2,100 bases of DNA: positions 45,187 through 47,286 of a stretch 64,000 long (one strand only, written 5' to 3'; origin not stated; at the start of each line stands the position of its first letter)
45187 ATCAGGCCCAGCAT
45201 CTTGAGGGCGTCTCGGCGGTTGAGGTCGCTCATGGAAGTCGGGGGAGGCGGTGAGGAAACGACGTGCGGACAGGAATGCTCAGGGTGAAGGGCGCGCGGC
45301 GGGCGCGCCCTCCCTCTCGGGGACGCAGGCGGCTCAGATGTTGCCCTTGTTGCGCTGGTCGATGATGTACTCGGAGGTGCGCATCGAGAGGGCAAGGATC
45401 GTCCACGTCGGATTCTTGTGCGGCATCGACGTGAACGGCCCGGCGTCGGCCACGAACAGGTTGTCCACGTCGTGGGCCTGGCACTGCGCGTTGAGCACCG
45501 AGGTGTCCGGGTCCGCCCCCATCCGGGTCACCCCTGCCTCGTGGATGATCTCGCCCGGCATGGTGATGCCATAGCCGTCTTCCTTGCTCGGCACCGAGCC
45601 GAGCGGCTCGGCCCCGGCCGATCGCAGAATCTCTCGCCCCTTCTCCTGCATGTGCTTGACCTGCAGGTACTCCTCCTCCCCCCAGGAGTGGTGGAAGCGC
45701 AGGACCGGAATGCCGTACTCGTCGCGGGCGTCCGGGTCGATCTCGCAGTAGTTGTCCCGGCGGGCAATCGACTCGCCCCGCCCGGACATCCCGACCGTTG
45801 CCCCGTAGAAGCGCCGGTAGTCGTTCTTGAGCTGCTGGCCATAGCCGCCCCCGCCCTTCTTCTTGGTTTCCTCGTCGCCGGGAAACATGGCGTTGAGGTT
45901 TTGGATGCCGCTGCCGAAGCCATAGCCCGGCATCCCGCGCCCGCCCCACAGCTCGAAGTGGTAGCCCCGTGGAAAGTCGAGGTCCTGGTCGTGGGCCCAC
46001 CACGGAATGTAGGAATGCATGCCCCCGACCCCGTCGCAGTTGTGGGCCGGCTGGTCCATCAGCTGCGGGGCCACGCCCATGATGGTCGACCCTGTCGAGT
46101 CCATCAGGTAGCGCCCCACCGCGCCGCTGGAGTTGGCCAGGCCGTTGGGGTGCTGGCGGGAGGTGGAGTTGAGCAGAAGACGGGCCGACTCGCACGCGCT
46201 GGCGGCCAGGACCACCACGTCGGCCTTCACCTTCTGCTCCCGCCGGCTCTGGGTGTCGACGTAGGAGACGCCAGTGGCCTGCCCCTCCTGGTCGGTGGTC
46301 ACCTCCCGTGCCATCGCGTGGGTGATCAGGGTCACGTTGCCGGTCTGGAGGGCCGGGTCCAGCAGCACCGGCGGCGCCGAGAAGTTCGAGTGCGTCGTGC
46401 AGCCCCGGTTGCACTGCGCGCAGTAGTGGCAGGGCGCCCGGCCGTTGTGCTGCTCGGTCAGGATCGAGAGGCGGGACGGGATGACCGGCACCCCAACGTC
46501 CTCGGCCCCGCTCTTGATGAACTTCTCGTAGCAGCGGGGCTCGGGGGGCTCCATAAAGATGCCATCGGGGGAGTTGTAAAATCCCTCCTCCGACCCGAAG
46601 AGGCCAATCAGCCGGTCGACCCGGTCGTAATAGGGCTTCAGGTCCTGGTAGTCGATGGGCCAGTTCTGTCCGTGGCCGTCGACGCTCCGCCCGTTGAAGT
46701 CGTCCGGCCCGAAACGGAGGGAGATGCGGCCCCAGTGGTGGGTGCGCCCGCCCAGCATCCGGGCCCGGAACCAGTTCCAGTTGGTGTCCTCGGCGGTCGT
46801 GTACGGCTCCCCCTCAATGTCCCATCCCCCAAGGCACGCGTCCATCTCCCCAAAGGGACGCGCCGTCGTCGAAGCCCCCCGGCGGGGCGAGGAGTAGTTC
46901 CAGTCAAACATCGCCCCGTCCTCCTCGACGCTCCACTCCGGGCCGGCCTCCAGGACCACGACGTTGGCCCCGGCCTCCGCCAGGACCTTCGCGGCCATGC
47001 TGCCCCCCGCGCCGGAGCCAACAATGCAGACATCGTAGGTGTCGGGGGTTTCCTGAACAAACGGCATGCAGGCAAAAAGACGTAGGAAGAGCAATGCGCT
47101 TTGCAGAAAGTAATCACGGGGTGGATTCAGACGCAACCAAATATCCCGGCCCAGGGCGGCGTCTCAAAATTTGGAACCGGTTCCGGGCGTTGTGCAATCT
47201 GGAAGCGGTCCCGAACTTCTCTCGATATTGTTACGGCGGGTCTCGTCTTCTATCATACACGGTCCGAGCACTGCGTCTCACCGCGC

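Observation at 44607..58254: Periplasmic oxidative (3-keto) glycoside-cleavage-like gene cluster with its own regulator and TonB-dependent receptor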

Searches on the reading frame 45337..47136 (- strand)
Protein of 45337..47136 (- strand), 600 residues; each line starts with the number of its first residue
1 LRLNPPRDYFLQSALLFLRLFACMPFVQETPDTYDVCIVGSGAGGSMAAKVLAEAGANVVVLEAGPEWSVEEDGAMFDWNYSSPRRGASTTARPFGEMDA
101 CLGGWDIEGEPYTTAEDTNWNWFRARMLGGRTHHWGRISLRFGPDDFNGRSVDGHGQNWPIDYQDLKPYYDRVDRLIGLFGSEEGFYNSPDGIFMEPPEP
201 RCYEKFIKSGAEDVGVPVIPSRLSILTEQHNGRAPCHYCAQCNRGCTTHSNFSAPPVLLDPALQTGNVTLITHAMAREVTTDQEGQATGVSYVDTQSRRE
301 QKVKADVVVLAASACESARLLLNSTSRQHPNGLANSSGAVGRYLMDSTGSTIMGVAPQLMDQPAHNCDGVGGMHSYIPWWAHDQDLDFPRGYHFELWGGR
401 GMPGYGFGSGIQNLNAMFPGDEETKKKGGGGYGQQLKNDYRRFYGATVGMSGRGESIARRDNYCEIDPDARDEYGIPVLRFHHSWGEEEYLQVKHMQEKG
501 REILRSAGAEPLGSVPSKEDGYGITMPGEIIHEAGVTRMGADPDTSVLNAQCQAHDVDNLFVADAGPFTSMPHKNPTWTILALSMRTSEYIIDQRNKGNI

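Call 5: search_protein_families(library=pfam, proteins=[window:45337-47136:-], max_evalue=0.01)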
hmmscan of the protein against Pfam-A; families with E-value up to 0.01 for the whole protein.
window:45337-47136:- (600 aa): 10 families
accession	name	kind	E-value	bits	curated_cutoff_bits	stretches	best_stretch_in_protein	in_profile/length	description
PF05199.19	GMC_oxred_C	-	2.2e-20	74.1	24.6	1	464-583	5-138/139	GMC oxidoreductase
PF00732.25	GMC_oxred_N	-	6.1e-15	56.1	23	1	122-344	21-213/218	GMC oxidoreductase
PF00890.30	FAD_binding_2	-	4.2e-07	29.9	20.4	1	35-317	1-206/414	FAD binding domain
PF12831.13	FAD_oxidored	-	1.2e-06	28.5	27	1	35-65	1-31/416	FAD dependent oxidoreductase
PF01266.30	DAO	-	4.1e-06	27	27.9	1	35-67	1-33/353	FAD dependent oxidoreductase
PF01494.25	FAD_binding_3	-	4.8e-06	26.5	22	1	34-66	2-34/349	FAD binding domain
PF13450.12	NAD_binding_8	-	2.3e-05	25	21.9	1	38-67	1-30/68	NAD(P)-binding Rossmann-like domain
PF07992.20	Pyr_redox_2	-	2.4e-05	24.4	26.1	1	34-68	1-35/291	Pyridine nucleotide-disulphide oxidoreductase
PF03486.20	HI0933_like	-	0.0038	17.1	50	1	35-66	2-33/244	HI0933-like protein Rossmann domain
PF00070.33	Pyr_redox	-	0.0063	17.4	22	0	36-68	2-34/82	Pyridine nucleotide-disulphide oxidoreductase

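Call 14: search_solved_structures(query=window:45337-47067:-, max_evalue=0.001)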
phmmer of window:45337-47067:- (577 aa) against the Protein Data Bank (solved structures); distinct sequences matched with E-value up to 0.001: 46.
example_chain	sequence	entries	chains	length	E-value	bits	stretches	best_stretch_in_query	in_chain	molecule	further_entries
6a2u_B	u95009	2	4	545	1.9e-41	145.6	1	11-331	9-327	Glucose dehydrogenase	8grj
8hdd_A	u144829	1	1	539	2e-41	145.5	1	11-331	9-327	Glucose dehydrogenase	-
8xcm_A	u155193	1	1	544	7e-31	110.7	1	11-573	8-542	Fructose dehydrogenase large subunit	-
8k6k_A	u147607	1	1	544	9.7e-31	110.2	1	11-573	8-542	Fructose dehydrogenase (N1146A) large subunit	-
7w2j_A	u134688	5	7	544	1e-30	110.1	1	11-573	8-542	Fructose dehydrogenase large subunit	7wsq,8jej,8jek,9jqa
8k6j_A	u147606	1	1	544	1.7e-30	109.4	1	11-573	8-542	Fructose dehydrogenase (H1147A) large subunit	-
8xcn_A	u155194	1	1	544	1.2e-29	106.6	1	11-573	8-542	Fructose dehydrogenase large subunit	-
7qf8_A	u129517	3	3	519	3.4e-16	62.2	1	424-570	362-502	GMC oxidoreductase family protein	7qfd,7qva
9fl2_A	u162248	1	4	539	2.9e-14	55.8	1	438-569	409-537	pyranose oxidase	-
7dve_A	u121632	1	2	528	3.5e-13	52.2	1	436-571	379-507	6'''-hydroxyparomomycin C oxidase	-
4mig_A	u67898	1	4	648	6e-10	41.5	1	445-571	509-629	Pyranose 2-oxidase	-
4mif_A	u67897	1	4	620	7.4e-10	41.2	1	445-570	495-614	Pyranose 2-oxidase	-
4mih_A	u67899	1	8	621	9.9e-10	40.8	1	445-570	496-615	Pyranose 2-oxidase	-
9ugm_A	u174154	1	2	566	1.7e-08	36.8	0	11-334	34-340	FAD containing choline oxidase mutant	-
1kdg_A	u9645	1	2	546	8.3e-08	34.4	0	5-53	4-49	cellobiose dehydrogenase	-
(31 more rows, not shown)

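Call 47: search_protein_families(library=ncbifam, proteins=[window:45337-47067:-], max_evalue=0.00001)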
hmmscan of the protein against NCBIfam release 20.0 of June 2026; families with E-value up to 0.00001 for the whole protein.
window:45337-47067:- (577 aa): 9 families
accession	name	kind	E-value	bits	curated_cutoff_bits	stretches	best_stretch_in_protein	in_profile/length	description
NF002550.0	PRK02106.1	subfamily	2.2e-23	82.6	605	1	9-301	4-270/563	choline dehydrogenase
TIGR02462.1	pyranose_ox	equivalog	1.3e-21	77.1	544.9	1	433-570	414-545/548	pyranose oxidase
TIGR01810.1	betA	equivalog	7.2e-20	71.1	732.1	1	12-301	1-263/532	choline dehydrogenase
TIGR03970.1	mycofact_MftG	equivalog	1.4e-19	70.4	387.45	1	12-302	2-264/487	mycofactocin dehydrogenase MftG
NF058674.1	CholsOxChoxAB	equivalog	1.3e-12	47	850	1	11-57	6-51/535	cholesterol oxidase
NF053717.1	VnlPnlRedVprA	equivalog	7.1e-10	38.3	600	0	9-42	5-38/481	vinyl phenol reductase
NF038210.1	GMC_mycofac_3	equivalog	1.2e-07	31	300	0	13-51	1-39/418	mycofactocin system GMC family oxidoreductase MftG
TIGR04542.1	GMC_mycofac_2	equivalog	3.2e-07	29.8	400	0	12-52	1-43/425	mycofactocin system GMC family oxidoreductase MftG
NF041080.1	DGGGPL_reductase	equivalog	5.8e-06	25.4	580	0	10-43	1-34/447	digeranylgeranylglycerophospholipid reductase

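Call 61: search_dna_similar(query=window:45337-47067:-, collection=plasmids, mode=protein, max_rows=40, max_evalue=1e-30)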
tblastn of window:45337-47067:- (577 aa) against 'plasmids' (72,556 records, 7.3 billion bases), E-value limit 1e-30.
Records with a match: 167; places in all: 180; records where one place covers at least 80% of the query: 162.
Best place of each record, by identity: <60% 167.
By first word of the organism name: Rhizobium 21; Paracoccus 15; Novosphingobium 10; Pantoea 9; Burkholderia 6; Arthrobacter 6; Caballeronia 6; Pseudoalteromonas 5; Sinorhizobium 5; Deinococcus 5; and 52 more.
By predicted mobility (MOB-suite, as given by PLSDB): non-mobilizable 125; conjugative 30; mobilizable 12.
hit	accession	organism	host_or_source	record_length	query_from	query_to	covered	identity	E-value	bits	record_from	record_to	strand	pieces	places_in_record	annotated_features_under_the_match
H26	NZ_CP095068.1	Hymenobacter volaticus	single cell,air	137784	4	577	99%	57.0%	0e+0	654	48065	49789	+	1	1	GMC family oxidoreductase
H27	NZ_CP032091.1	Pseudoalteromonas donghaensis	cell culture,seawater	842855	11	575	98%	44.2%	2e-142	462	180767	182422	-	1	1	GMC family oxidoreductase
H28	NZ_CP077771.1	Pseudoalteromonas shioyasakiensis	Haliotis discus hannai,plate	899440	11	575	98%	44.0%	6e-142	461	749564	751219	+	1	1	GMC family oxidoreductase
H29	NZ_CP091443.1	Pseudoalteromonas sp. CF6-2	sediment,South Sea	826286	11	575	98%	44.0%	1e-141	460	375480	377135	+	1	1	GMC family oxidoreductase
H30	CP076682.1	Pseudoalteromonas shioyasakiensis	isolated microorganism,Ocean water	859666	11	575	98%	44.0%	1e-141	460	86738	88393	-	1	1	GMC family oxidoreductase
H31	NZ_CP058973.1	Pseudoalteromonas sp. JSTW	cell culture,marine sediment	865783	11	575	98%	44.0%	1e-141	460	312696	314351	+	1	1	GMC family oxidoreductase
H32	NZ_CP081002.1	Sphingobium sp. V4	cell culture,soil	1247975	4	571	98%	34.2%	5e-83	290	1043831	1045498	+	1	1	record has no annotation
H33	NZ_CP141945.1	Novosphingobium sp. RL4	Rheum palmatum L.,Single ...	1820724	11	577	98%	34.2%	2e-75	269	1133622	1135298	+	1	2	none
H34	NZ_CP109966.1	Catenovulum adriaticum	algae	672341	11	577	98%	33.6%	2e-80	283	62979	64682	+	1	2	GMC family oxidoreductase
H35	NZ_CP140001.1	Novosphingobium capsulatum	-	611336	5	577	99%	32.8%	4e-70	253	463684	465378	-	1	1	GMC family oxidoreductase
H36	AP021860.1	Alteromonas sp. I4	-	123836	11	577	98%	32.7%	2e-77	275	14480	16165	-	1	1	GMC family oxidoreductase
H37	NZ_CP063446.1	Novosphingobium sp. ES2-1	mixed culture,activated sludge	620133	11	577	98%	32.3%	3e-65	239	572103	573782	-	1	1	GMC family oxidoreductase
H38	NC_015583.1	Novosphingobium sp. PP1Y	-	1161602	11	577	98%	32.2%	3e-67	244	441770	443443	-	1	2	none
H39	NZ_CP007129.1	Gemmatirosa kalamazoonensis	-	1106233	4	571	98%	31.9%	7e-61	226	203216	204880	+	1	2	record has no annotation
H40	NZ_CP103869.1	Novosphingobium humi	pure culture,soil biofilm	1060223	11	577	98%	32.0%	3e-70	253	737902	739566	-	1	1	none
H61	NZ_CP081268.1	Phaeobacter inhibens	-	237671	13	577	98%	30.7%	2e-53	204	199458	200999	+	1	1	GMC family oxidoreductase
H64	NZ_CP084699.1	Rhizobium ruizarguesonis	Pisum sativum L.,Cell culture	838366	9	576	98%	30.3%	6e-53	202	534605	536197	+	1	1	GMC family oxidoreductase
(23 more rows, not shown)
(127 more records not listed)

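Call 62: get_annotated_region(hit=H26, flank=10000)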
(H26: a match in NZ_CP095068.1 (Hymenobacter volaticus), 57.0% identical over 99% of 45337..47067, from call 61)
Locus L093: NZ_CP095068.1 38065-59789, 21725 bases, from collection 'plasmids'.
description: Hymenobacter volaticus strain 5420 S-77 plasmid unnamed7, complete sequence
organism: Hymenobacter volaticus (NCBI taxid 2932254)
taxonomy: Bacteria; Bacteroidota; Cytophagia; Cytophagales; Hymenobacteraceae; Hymenobacter; Hymenobacter volaticus
host: -; source: single cell,air; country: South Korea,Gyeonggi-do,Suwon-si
typing (MOB-suite, as given by PLSDB): non-mobilizable
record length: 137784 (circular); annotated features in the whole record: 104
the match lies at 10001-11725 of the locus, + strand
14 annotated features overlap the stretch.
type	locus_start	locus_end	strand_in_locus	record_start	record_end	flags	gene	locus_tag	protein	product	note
CDS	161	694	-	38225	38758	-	-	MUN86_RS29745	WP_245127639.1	basic secretory family protein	-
CDS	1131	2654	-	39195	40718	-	-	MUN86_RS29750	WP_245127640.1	RagB/SusD family nutrient uptake outer membrane protein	-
CDS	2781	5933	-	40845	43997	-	-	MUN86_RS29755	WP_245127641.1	TonB-dependent receptor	-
CDS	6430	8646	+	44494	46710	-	-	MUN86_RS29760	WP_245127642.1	GH92 family glycosyl hydrolase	-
CDS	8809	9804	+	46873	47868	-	-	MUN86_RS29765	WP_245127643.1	substrate-binding domain-containing protein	-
CDS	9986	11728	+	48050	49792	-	-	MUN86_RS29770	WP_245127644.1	GMC family oxidoreductase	-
CDS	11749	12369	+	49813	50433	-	-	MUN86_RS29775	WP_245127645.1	gluconate 2-dehydrogenase subunit 3 family protein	-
CDS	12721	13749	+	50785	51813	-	-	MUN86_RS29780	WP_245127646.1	LacI family DNA-binding transcriptional regulator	GO:0006351 - DNA-templated transcription [Evidence IEA]; GO:0045892 - negative regulation of DNA-templated ...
CDS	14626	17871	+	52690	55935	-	-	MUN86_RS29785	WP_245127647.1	TonB-dependent receptor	-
CDS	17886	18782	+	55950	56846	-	-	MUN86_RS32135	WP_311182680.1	RagB/SusD family nutrient uptake outer membrane protein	-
CDS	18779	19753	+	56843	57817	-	-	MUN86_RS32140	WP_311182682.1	RagB/SusD family nutrient uptake outer membrane protein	-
CDS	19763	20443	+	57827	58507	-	-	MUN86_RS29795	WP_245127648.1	DUF3823 domain-containing protein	-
CDS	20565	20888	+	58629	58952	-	-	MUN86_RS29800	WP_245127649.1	hypothetical protein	-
CDS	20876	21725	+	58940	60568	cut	-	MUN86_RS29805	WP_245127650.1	sugar-binding domain-containing protein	GO:0005975 - carbohydrate metabolic process [Evidence IEA]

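Call 63: get_annotated_region(hit=H27, flank=10000)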
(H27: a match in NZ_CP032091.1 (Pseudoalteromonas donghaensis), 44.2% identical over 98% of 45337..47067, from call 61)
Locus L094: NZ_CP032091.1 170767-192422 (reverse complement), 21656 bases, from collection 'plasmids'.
description: Pseudoalteromonas donghaensis strain HJ51 plasmid unnamed1, complete sequence
organism: Pseudoalteromonas donghaensis (NCBI taxid 621376)
taxonomy: Bacteria; Pseudomonadota; Gammaproteobacteria; Alteromonadales; Pseudoalteromonadaceae; Pseudoalteromonas; Pseudoalteromonas donghaensis
host: -; source: cell culture,seawater; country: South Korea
typing (MOB-suite, as given by PLSDB): non-mobilizable
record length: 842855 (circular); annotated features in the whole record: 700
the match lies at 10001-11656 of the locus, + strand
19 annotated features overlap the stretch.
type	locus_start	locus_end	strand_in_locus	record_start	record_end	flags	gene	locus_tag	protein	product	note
CDS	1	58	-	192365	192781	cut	-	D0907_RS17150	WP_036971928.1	GNAT family N-acetyltransferase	-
CDS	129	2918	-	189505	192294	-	-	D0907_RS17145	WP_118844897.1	TonB-dependent receptor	GO:0006810 - transport [Evidence IEA]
CDS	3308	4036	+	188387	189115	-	-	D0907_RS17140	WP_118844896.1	copper homeostasis protein CutC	GO:0055070 - copper ion homeostasis [Evidence IEA]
CDS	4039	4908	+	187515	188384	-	-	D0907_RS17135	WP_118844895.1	BadF/BadG/BcrA/BcrD ATPase family protein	-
CDS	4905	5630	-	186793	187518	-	-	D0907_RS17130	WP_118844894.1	AraC family transcriptional regulator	-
CDS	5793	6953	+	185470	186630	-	-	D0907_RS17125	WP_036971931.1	Gfo/Idh/MocA family oxidoreductase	-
CDS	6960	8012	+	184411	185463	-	-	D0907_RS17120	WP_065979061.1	sugar phosphate isomerase/epimerase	-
CDS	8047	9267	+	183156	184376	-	-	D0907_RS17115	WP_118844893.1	MFS transporter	GO:0055085 - transmembrane transport [Evidence IEA]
CDS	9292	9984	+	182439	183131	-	-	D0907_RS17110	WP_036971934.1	DUF1080 domain-containing protein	-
CDS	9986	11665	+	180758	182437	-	-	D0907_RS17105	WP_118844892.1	GMC family oxidoreductase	-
CDS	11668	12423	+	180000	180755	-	-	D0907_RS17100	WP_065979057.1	gluconate 2-dehydrogenase subunit 3 family protein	-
CDS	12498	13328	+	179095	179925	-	-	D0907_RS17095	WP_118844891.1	sugar phosphate isomerase/epimerase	-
CDS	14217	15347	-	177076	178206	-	rnd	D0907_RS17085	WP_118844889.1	ribonuclease D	GO:0006396 - RNA processing [Evidence IEA]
CDS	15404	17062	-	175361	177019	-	fadD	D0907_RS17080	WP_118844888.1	long-chain-fatty-acid--CoA ligase FadD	-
CDS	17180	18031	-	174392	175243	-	-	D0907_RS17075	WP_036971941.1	alpha/beta hydrolase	-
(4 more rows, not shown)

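Call 69: get_annotated_region(hit=H64, flank=8000)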
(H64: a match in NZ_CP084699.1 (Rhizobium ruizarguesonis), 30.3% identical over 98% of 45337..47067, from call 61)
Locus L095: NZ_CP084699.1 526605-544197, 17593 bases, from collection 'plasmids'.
description: Rhizobium ruizarguesonis strain RCAM 1026 plasmid pRL12, complete sequence
organism: Rhizobium ruizarguesonis (NCBI taxid 2081791)
taxonomy: Bacteria; Pseudomonadota; Alphaproteobacteria; Hyphomicrobiales; Rhizobiaceae; Rhizobium; Rhizobium ruizarguesonis
host: -; source: Pisum sativum L.,Cell culture; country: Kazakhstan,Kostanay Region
typing (MOB-suite, as given by PLSDB): conjugative; relaxase MOBQ; mating-pair formation MPF_T
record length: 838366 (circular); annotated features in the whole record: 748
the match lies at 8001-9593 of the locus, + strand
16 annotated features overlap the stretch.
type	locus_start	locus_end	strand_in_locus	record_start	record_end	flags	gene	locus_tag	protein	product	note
CDS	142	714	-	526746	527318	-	gfa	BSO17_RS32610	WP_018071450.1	S-(hydroxymethyl)glutathione synthase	GO:0046292 - formaldehyde metabolic process [Evidence IEA]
CDS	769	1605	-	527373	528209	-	fghA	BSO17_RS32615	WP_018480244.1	S-formylglutathione hydrolase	GO:0046292 - formaldehyde metabolic process [Evidence IEA]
CDS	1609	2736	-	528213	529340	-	-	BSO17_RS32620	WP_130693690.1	S-(hydroxymethyl)glutathione dehydrogenase/class III alcohol dehydrogenase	GO:0006113 - fermentation [Evidence IEA]; GO:0009404 - toxin metabolic process [Evidence IEA]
CDS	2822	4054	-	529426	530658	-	-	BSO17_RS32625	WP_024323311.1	FAD-dependent oxidoreductase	-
CDS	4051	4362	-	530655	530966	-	-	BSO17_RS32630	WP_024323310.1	2Fe-2S iron-sulfur cluster-binding protein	-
CDS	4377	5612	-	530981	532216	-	-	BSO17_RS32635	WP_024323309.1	cytochrome P450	-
CDS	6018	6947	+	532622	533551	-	-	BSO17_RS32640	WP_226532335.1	LysR family transcriptional regulator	-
CDS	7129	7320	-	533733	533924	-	-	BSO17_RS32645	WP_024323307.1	hypothetical protein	-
CDS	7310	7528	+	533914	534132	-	-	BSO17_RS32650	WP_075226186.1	2Fe-2S iron-sulfur cluster binding domain-containing protein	-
CDS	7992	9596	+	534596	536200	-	-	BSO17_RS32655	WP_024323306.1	GMC family oxidoreductase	-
CDS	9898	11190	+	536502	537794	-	-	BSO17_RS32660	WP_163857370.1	FAD-dependent oxidoreductase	-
CDS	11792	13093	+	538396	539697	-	-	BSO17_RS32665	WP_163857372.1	extracellular solute-binding protein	-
CDS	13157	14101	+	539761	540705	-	-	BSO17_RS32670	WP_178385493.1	sugar ABC transporter permease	-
CDS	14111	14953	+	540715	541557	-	-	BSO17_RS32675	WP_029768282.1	carbohydrate ABC transporter permease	GO:0008643 - carbohydrate transport [Evidence IEA]; GO:0055085 - transmembrane transport [Evidence IEA]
CDS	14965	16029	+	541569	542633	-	-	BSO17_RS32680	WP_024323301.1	ABC transporter ATP-binding protein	-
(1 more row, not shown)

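Call 70: get_annotated_region(hit=H61, flank=8000)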
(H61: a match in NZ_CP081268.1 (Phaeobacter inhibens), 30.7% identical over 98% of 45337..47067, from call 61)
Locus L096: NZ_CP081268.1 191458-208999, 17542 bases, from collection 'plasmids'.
description: Phaeobacter inhibens strain M644 plasmid unnamed2, complete sequence
organism: Phaeobacter inhibens (NCBI taxid 221822)
taxonomy: Bacteria; Pseudomonadota; Alphaproteobacteria; Rhodobacterales; Roseobacteraceae; Phaeobacter; Phaeobacter inhibens
host: -; source: -; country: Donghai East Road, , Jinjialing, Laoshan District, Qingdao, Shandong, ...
typing (MOB-suite, as given by PLSDB): non-mobilizable; replicon rep_cluster_377
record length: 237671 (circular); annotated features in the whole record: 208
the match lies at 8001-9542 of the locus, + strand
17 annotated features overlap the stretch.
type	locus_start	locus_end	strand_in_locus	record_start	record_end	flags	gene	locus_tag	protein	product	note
CDS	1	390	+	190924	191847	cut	-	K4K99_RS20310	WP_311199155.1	calcium-binding protein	-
CDS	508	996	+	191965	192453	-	-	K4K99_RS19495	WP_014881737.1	DUF995 domain-containing protein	-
CDS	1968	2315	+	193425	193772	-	-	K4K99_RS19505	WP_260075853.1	hypothetical protein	-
CDS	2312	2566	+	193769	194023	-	-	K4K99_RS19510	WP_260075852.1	hypothetical protein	-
CDS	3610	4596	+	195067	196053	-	-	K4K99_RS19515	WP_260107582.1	thiamine pyrophosphate-dependent dehydrogenase E1 component subunit alpha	-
CDS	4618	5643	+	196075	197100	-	-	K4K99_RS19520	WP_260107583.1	alpha-ketoacid dehydrogenase subunit beta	-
CDS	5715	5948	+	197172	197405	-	-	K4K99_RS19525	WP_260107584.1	lipoyl domain-containing protein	-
CDS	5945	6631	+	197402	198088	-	-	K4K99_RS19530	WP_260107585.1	2-oxo acid dehydrogenase subunit E2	-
CDS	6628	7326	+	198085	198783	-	-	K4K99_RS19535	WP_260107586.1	hypothetical protein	-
CDS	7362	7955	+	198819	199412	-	-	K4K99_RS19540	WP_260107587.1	hypothetical protein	-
CDS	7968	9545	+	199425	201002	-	-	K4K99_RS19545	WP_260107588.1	GMC family oxidoreductase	-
CDS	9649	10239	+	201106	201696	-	-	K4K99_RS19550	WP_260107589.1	VOC family protein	-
CDS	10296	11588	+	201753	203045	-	-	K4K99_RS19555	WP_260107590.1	HupE/UreJ family protein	-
CDS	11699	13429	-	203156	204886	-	-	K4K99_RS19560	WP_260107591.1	helix-turn-helix domain-containing protein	-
CDS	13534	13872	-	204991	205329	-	-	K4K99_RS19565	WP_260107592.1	carboxymuconolactone decarboxylase family protein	-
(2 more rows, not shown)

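Call 77: find_related_loci(query=A3, collection=metagenome_contigs, flank=10000)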
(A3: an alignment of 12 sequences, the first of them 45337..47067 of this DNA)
Query A3 (577 aa) in metagenome_contigs; peptide patterns used: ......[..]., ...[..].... (x = any residue, [..] = any of these).
600 stretches matched a pattern (row limit reached: there are more); 592 encode a relative of the query (tblastn E <= 1e-3); the best 80 are kept; 80 distinct loci.
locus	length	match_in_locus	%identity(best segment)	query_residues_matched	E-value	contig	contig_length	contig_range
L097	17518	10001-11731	98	1-577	0e+0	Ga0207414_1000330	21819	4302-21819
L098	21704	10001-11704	68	4-577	0e+0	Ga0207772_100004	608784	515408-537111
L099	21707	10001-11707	65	9-577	0e+0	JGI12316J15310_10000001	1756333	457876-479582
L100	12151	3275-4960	66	4-577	0e+0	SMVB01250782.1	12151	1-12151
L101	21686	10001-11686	66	4-577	0e+0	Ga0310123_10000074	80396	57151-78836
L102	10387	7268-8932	63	10-577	0e+0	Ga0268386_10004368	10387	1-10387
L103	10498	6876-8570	63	1-577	0e+0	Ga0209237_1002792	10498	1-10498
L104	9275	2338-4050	65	4-577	0e+0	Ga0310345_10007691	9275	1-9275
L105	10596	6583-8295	61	3-577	0e+0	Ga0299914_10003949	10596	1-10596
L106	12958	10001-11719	61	4-577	0e+0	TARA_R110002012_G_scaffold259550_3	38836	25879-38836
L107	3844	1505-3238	61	4-577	0e+0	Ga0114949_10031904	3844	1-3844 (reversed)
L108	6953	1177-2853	64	4-574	0e+0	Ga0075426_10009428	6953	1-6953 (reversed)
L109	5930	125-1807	62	4-577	0e+0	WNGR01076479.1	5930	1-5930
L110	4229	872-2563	63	11-577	0e+0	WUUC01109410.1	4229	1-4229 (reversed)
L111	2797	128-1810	63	4-577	0e+0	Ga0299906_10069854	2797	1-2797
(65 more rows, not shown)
